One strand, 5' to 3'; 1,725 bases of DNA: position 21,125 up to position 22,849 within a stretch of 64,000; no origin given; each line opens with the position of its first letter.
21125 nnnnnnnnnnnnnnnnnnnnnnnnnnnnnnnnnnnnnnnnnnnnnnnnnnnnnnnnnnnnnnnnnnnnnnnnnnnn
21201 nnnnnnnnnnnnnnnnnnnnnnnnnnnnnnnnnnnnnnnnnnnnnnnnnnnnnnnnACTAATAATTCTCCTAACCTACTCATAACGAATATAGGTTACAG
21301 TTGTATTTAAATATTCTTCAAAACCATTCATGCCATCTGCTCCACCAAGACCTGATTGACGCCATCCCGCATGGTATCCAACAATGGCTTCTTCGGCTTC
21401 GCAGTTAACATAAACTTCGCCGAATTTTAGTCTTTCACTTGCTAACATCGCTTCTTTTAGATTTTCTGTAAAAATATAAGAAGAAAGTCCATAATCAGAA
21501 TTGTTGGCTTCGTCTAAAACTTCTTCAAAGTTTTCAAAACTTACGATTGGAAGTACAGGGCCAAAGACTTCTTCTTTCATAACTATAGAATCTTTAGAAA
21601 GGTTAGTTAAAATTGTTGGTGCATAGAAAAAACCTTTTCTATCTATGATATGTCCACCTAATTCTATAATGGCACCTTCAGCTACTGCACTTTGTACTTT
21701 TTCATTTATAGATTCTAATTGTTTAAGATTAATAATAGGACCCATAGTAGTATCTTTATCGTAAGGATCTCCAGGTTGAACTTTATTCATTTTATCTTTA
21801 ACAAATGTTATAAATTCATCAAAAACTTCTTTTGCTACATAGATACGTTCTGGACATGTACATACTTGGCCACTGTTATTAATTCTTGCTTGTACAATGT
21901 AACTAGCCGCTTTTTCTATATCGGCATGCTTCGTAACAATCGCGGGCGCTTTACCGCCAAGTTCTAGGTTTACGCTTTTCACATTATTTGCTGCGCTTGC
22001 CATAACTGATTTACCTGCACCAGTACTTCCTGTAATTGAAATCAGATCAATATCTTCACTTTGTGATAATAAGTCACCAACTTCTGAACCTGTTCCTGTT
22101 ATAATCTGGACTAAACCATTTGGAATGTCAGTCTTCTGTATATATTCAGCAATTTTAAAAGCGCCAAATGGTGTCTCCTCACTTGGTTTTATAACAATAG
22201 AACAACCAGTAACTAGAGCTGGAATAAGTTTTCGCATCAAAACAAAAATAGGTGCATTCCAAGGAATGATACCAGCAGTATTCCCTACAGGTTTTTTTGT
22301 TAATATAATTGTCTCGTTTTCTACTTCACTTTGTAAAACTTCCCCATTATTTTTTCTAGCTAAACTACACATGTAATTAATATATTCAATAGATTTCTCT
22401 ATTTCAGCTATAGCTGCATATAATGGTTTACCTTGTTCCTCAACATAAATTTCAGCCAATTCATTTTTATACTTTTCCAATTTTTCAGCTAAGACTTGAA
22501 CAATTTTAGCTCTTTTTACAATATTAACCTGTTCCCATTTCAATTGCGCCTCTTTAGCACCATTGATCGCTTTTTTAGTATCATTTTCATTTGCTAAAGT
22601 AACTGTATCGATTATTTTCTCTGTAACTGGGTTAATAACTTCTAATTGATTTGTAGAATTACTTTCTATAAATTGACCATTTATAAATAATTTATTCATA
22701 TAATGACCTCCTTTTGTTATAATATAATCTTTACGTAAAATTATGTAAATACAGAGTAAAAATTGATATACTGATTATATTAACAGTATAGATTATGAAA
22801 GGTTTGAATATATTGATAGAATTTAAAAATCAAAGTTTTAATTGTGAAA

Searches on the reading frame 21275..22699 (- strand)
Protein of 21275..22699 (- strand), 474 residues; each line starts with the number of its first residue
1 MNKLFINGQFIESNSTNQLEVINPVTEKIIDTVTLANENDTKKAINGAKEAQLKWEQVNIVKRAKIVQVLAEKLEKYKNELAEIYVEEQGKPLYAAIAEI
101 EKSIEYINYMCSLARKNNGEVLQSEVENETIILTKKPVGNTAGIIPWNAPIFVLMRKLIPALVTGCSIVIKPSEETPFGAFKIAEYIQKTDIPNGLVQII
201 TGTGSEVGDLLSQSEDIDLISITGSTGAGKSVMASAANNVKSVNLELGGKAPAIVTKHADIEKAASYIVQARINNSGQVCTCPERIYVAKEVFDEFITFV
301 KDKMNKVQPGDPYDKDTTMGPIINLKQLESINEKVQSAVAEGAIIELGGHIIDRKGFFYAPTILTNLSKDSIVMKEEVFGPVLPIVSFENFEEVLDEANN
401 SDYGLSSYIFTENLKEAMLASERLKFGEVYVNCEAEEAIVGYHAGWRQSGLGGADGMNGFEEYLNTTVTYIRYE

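Call 13: search_protein_families(library=ncbifam, proteins=[window:21275-22699:-], max_evalue=0.00001)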
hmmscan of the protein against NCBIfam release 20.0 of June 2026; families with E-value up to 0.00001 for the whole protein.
window:21275-22699:- (474 aa): 45 families (the best 25 are shown)
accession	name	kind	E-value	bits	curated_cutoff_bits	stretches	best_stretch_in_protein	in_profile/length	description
NF007497.0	PRK10090.1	equivalog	8.3e-169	562.4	500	1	3-473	8-479/480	aldehyde dehydrogenase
NF010000.0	PRK13473.1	subfamily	7.2e-122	407.4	615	1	2-466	3-467/475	aminobutyraldehyde dehydrogenase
TIGR01780.1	SSADH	subfamily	1.8e-119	399.5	646.35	1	21-466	1-447/448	succinate-semialdehyde dehydrogenase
NF040792.1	glyc_ald_dh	equivalog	3.4e-119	399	760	1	3-473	2-475/488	D-glyceraldehyde dehydrogenase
TIGR01804.1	BADH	equivalog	3.4e-119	398.4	668.6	1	5-464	1-464/467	betaine-aldehyde dehydrogenase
NF009725.0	PRK13252.1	equivalog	1.7e-110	369.8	593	1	2-471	7-479/488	betaine-aldehyde dehydrogenase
NF040648.1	lactal_redase_Meth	equivalog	8.4e-106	354.7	650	1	4-436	1-426/463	lactaldehyde dehydrogenase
NF052305.1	DioxValDhHalo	equivalog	3.6e-104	349.3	750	1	3-433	6-440/483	2,5-dioxovalerate dehydrogenase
TIGR02299.1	HpaE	equivalog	2.5e-102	343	638.35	1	3-467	2-472/488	5-carboxymethyl-2-hydroxymuconate semialdehyde dehydrogenase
NF008415.0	PRK11241.1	equivalog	2.8e-102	342.9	828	1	3-466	12-475/482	NADP-dependent succinate-semialdehyde dehydrogenase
NF045735.1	PaDhStyDPseudo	equivalog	4.2e-101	339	850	1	2-472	3-482/483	phenylacetaldehyde dehydrogenase StyD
NF006916.0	PRK09407.1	equivalog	3e-100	336.3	521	1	13-466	30-487/526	succinic semialdehyde dehydrogenase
TIGR03216.1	OH_muco_semi_DH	equivalog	4.8e-99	332.1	693.25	1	4-471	3-479/481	2-hydroxymuconic semialdehyde dehydrogenase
NF042993.1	AlphKGSA_gudD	equivalog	4.9e-98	329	770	1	4-435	6-442/481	alpha-ketoglutaric semialdehyde dehydrogenase GucD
TIGR04284.1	aldehy_Rv0768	hypoth_equivalog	3.9e-95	319.6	775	1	3-468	2-475/480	aldehyde dehydrogenase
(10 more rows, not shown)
